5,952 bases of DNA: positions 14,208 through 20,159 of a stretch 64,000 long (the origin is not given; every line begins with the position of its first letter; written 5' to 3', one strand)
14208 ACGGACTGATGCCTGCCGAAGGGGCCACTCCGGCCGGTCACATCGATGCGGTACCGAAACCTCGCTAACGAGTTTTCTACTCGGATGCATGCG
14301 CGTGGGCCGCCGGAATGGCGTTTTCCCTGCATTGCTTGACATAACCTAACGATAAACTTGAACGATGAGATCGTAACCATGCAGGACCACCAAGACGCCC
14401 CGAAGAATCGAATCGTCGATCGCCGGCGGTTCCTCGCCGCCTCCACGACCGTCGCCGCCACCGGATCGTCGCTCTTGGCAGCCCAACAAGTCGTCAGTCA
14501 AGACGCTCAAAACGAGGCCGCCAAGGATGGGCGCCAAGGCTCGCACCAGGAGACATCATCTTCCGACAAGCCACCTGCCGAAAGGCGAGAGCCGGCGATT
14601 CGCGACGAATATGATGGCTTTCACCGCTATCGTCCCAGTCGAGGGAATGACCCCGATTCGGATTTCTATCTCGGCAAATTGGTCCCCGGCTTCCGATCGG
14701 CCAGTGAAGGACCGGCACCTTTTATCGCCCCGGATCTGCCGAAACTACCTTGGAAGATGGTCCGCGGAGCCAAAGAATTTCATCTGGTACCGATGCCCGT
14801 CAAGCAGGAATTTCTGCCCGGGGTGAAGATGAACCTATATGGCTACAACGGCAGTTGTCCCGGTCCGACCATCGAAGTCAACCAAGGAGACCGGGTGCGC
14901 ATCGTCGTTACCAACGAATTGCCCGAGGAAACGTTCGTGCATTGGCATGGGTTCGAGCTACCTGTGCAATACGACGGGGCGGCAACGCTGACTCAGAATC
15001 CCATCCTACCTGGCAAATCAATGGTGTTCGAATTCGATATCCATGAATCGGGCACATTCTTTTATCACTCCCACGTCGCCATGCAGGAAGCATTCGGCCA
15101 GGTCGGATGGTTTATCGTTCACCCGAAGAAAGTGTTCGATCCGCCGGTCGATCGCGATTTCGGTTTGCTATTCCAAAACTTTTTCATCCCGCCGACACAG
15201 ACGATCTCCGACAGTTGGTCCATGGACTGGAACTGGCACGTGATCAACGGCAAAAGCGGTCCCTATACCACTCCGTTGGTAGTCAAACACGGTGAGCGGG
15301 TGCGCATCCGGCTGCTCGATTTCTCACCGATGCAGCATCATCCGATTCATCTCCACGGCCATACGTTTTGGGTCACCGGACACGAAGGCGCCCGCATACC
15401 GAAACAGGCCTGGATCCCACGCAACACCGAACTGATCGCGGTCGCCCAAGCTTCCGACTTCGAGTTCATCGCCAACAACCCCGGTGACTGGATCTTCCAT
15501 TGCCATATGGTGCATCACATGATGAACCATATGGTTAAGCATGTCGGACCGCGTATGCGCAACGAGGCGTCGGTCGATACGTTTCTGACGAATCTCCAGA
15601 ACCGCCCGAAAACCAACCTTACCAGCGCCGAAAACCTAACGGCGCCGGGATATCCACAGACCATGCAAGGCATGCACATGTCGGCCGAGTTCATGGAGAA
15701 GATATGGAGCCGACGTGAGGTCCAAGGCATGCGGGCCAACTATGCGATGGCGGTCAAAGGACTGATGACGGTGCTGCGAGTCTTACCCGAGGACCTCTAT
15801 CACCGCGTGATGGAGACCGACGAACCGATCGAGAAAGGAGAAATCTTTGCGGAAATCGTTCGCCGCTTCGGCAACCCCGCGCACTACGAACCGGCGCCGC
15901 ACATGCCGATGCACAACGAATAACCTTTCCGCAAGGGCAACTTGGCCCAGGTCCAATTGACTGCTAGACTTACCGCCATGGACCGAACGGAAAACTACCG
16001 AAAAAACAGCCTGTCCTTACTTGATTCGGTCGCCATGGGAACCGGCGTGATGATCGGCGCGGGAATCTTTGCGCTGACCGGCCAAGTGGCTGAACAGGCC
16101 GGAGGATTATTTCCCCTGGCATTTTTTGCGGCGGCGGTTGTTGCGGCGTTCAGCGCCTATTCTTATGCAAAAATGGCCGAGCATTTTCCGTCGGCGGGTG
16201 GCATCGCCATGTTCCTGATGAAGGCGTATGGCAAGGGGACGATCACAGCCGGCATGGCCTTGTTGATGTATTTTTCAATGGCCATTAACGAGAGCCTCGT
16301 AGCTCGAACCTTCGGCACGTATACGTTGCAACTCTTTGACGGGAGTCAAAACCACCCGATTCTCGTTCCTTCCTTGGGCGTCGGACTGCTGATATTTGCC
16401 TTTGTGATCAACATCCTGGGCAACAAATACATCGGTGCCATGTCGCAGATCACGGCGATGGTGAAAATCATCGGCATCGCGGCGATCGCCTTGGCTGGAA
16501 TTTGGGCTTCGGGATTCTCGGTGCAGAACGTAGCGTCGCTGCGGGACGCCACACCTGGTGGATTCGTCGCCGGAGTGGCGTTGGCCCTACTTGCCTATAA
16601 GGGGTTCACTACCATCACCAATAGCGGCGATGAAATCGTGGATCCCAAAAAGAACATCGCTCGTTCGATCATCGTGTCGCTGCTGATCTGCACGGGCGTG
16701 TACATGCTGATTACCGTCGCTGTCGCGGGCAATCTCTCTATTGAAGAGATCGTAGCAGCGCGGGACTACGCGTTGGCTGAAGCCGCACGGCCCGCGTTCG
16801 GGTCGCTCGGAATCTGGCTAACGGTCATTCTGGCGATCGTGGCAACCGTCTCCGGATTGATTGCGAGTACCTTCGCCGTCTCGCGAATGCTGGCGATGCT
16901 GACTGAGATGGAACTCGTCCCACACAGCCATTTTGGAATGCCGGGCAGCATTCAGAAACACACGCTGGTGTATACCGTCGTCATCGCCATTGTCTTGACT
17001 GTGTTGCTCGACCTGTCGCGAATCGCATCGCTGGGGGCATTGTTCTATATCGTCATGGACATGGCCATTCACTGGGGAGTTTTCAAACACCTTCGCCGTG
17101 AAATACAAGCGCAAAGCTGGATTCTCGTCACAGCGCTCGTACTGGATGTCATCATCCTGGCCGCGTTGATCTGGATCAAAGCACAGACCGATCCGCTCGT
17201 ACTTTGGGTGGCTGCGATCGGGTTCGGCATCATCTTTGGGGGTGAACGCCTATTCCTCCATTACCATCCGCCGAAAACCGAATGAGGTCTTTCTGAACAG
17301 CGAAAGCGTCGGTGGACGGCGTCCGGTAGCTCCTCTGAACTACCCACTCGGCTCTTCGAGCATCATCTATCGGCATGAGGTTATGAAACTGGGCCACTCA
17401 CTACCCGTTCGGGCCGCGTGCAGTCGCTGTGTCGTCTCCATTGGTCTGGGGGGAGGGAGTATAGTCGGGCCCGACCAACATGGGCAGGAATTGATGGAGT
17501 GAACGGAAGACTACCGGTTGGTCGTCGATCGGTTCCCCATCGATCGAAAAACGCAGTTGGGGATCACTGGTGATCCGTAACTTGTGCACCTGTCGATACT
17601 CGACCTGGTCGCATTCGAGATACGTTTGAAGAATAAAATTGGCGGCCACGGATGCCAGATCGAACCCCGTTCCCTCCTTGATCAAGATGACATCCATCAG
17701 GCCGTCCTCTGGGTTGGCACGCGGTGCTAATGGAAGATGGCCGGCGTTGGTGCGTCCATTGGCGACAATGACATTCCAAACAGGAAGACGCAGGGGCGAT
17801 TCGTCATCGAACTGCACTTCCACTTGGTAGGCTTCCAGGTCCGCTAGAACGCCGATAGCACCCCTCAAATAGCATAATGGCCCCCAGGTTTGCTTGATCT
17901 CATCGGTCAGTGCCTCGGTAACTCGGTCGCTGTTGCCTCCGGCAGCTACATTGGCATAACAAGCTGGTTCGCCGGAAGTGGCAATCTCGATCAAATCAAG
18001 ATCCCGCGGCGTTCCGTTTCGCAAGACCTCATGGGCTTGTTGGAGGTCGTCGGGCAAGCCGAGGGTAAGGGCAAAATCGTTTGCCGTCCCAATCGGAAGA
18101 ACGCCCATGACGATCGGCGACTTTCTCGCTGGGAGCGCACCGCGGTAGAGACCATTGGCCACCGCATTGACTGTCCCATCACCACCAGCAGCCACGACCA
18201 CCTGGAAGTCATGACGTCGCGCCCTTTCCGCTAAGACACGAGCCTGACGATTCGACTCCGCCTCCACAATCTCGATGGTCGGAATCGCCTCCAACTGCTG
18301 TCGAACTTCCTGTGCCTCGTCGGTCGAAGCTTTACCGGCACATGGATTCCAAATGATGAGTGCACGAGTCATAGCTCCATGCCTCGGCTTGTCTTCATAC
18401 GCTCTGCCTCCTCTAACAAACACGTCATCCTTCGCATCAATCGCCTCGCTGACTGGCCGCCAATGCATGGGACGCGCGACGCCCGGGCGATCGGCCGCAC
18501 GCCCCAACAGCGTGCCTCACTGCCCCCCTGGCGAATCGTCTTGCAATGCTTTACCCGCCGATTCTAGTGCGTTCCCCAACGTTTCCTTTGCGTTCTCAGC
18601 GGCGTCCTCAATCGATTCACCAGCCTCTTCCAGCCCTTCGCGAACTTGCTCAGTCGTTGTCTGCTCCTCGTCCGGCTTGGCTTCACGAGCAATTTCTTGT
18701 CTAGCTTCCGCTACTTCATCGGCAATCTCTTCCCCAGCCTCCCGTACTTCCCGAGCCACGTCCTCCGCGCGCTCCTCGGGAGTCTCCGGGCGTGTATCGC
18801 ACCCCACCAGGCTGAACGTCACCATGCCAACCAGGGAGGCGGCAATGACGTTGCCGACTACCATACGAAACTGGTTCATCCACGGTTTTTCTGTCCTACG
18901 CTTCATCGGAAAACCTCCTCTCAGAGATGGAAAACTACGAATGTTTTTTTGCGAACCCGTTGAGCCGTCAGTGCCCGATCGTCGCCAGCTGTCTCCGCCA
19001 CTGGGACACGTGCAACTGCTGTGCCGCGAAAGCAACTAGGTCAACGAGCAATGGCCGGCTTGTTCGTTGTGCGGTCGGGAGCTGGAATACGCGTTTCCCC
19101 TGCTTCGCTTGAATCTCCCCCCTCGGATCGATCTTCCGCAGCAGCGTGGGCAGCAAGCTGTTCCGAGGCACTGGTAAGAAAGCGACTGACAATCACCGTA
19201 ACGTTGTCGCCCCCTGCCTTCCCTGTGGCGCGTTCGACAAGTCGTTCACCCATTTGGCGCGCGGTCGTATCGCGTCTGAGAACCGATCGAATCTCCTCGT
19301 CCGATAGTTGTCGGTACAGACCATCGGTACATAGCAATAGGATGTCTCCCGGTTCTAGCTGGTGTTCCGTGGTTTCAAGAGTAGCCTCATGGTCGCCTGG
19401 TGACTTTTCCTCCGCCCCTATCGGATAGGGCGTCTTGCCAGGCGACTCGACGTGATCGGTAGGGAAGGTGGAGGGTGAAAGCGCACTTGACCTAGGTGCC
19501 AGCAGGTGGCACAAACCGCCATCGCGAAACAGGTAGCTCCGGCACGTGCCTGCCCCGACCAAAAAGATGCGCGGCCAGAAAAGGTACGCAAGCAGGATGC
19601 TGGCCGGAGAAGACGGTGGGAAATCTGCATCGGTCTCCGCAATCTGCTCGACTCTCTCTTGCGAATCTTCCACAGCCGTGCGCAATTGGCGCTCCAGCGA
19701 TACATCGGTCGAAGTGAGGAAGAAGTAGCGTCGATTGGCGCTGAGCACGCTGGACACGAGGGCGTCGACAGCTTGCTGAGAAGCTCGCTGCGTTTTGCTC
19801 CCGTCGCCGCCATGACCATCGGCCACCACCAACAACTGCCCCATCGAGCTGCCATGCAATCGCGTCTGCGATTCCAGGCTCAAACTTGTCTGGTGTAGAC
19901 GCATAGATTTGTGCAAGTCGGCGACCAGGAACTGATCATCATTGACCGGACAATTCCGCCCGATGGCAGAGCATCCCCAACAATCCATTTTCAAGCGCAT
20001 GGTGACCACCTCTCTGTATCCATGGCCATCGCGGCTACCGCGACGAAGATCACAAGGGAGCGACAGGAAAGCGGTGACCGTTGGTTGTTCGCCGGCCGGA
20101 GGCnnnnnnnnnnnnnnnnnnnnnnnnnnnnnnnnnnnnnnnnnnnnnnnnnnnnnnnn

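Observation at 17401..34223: Candidate sigma-54-driven general/osmotic stress regulon with its own phosphorelay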

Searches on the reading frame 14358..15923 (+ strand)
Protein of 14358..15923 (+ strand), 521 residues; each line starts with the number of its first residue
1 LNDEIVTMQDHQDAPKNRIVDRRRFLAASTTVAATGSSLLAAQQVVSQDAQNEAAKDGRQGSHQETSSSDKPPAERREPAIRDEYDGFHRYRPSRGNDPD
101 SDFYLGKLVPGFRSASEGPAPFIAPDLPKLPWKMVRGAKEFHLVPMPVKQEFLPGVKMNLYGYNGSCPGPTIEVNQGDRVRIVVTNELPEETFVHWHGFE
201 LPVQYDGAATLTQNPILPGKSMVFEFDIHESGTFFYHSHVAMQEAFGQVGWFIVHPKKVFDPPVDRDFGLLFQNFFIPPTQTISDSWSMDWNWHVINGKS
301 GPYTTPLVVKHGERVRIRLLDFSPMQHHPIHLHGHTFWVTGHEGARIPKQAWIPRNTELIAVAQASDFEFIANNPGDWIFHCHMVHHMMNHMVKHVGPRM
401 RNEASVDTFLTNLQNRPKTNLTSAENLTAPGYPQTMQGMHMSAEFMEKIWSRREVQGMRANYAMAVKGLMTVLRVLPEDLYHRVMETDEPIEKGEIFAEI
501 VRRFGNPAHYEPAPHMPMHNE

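Call 6: search_protein_families(library=pfam, proteins=[window:14358-15923:+], max_evalue=0.01)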
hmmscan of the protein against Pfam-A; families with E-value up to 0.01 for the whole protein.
window:14358-15923:+ (521 aa): 3 families
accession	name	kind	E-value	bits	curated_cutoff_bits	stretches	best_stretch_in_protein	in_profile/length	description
PF07732.21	Cu-oxidase_3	-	4.5e-34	117.5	21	1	152-258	9-118/119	Multicopper oxidase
PF07731.20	Cu-oxidase_2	-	1.8e-25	89.7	20.4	2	288-393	17-128/137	Multicopper oxidase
PF00394.28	Cu-oxidase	-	2.6e-07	31.3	21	1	293-387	38-138/157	Multicopper oxidase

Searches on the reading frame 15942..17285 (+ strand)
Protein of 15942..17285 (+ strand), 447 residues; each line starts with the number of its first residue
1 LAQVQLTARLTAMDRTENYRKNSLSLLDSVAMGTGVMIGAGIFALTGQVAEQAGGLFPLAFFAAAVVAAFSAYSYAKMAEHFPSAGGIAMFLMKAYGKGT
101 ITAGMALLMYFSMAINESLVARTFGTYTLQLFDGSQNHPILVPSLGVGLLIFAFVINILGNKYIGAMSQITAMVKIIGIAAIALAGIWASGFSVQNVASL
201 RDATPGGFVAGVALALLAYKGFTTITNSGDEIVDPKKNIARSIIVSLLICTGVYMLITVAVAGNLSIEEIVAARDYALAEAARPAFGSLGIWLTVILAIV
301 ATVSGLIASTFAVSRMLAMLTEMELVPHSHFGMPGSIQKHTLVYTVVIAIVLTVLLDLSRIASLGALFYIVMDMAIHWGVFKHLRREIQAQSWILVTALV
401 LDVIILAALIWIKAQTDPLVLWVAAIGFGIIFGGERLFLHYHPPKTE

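Call 6: search_protein_families(library=pfam, proteins=[window:15942-17285:+], max_evalue=0.01)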
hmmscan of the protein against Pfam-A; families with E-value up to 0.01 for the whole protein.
window:15942-17285:+ (447 aa): 2 families
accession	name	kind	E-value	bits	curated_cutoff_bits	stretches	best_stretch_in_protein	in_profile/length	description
PF13520.12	AA_permease_2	-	1e-31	110.7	27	1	24-427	1-423/427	Amino acid permease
PF00324.27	AA_permease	-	3.3e-18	66.1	24.6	1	31-374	4-362/470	Amino acid permease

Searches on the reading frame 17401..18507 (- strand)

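Call 5: search_protein_families(library=pfam, proteins=[window:17401-18507:-], max_evalue=0.01)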
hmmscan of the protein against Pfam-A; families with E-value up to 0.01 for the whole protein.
window:17401-18507:- (368 aa): 3 families
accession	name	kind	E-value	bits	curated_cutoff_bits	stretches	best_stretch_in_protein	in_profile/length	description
PF00781.29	DAGK_cat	-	2.8e-28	98.5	23.6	1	48-174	1-124/125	Diacylglycerol kinase catalytic domain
PF19279.4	YegS_C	-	2.3e-18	66.8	27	1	194-342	8-155/158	YegS C-terminal NAD kinase beta sandwich-like domain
PF01513.26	NAD_kinase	-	0.00051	20.8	25.5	1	81-122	59-94/130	ATP-NAD kinase N-terminal domain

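Call 38: search_protein_families(library=ncbifam, proteins=[window:17401-18507:-], max_evalue=0.01)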
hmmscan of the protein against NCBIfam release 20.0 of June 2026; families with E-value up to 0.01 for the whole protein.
window:17401-18507:- (368 aa): 11 families
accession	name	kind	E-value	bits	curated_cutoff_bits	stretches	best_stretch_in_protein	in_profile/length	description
NF009604.0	PRK13057.1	equivalog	1.9e-44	151.8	274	1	45-347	7-296/302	lipid kinase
NF009874.0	PRK13337.1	equivalog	1.3e-42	145.7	385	1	46-348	2-296/305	diacylglycerol kinase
NF002033.0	PRK00861.1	subfamily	5.9e-42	143.4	293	1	46-346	11-305/328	putative lipid kinase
NF009602.0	PRK13054.1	equivalog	1.1e-41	142.9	284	1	84-347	41-294/301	lipid kinase YegS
NF009603.0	PRK13055.1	subfamily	3.6e-41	141.2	342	1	46-359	2-313/335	diacylglycerol kinase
TIGR00147.1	TIGR00147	subfamily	2.9e-39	134.8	118.65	1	46-345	1-294/296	YegS/Rv2252/BmrU family lipid kinase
NF009605.0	PRK13059.1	equivalog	1.6e-37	129.1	313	1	46-343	1-289/295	putative lipid kinase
TIGR03702.1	lip_kinase_YegS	equivalog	9.6e-34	116.8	387.45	1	88-341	40-284/295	lipid kinase YegS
NF009025.0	PRK12361.1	equivalog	1.7e-33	115.7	505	1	45-344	240-538/546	hypothetical protein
NF008882.0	PRK11914.1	equivalog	1.2e-23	83.7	302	1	45-335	7-292/306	diacylglycerol kinase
NF040993.1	MamU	equivalog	1.4e-19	70.6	400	1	78-345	37-294/296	lipid kinase MamU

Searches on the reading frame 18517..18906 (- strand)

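Call 38: search_protein_families(library=ncbifam, proteins=[window:18517-18906:-], max_evalue=0.01)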
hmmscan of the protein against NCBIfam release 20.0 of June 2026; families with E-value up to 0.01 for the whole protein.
window:18517-18906:- (129 aa): 3 families
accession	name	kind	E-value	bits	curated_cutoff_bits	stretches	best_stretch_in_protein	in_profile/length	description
NF047840.1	lipo_Ag473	exception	9.5e-05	23.2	100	1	28-116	9-97/136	Ag473 family lipoprotein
NF041670.1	GvpQ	equivalog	0.0023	18.2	100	1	41-122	14-98/137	gas vesicle protein GvpQ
NF052675.1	XAC1346_fam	equivalog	0.0068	17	120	0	24-123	8-97/108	XAC1346 family secretion chaperone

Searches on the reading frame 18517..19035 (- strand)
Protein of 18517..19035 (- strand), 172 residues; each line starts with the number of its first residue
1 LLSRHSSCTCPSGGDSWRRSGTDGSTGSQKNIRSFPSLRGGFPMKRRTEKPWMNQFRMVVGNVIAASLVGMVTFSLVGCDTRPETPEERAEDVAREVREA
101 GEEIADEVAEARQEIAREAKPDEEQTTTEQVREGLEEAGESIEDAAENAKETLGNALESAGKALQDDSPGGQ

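Call 5: search_protein_families(library=pfam, proteins=[window:18517-19035:-], max_evalue=0.01)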
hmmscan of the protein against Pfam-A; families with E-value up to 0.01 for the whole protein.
window:18517-19035:- (172 aa): 4 families
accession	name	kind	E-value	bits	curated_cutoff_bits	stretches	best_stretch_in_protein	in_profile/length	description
PF23922.1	DUF7261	-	0.00011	23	27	1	58-148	9-96/169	Family of unknown function (DUF7261)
PF04912.19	Dynamitin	-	0.0021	17.9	31.8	1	78-146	85-155/396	Dynamitin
PF01442.23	Apolipoprotein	-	0.0084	16.3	90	0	88-164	88-163/190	Apolipoprotein A1/A4/E domain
PF01765.24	RRF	-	0.0089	16.3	29.7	0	83-151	84-154/164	Ribosome recycling factor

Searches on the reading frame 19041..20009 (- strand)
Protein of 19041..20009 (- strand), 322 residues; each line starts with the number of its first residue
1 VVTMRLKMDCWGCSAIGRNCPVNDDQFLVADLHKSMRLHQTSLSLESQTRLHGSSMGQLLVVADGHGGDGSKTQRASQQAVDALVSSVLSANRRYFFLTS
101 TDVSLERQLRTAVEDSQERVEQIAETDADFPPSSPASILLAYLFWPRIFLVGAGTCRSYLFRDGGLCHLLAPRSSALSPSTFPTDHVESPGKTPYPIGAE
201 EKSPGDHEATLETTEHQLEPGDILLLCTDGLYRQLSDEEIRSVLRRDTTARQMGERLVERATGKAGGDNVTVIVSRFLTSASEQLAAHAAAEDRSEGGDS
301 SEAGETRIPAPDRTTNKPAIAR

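Call 5: search_protein_families(library=pfam, proteins=[window:19041-20009:-], max_evalue=0.01)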
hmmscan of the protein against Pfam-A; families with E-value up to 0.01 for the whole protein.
window:19041-20009:- (322 aa): 3 families
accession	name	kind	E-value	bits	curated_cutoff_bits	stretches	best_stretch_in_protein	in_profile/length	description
PF13672.11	PP2C_2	-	1.2e-09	38.5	24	1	47-239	14-182/209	Protein phosphatase 2C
PF07228.17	SpoIIE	-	1.6e-07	31.9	25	1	191-277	99-191/192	Stage II sporulation protein E (SpoIIE)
PF00481.26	PP2C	-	0.0004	20.6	20.3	0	52-165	29-131/255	Protein phosphatase 2C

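Call 38: search_protein_families(library=ncbifam, proteins=[window:19041-20009:-], max_evalue=0.01)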
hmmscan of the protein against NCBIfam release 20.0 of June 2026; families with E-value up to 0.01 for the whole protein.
window:19041-20009:- (322 aa): 2 families
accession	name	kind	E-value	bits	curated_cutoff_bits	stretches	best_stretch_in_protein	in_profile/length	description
NF033484.1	Stp1_PP2C_phos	equivalog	2.1e-21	76.5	230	2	207-274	163-230/232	Stp1/IreP family PP2C-type Ser/Thr phosphatase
TIGR02865.1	spore_II_E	equivalog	0.00021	19.5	490.8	1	210-277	686-763/764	stage II sporulation protein E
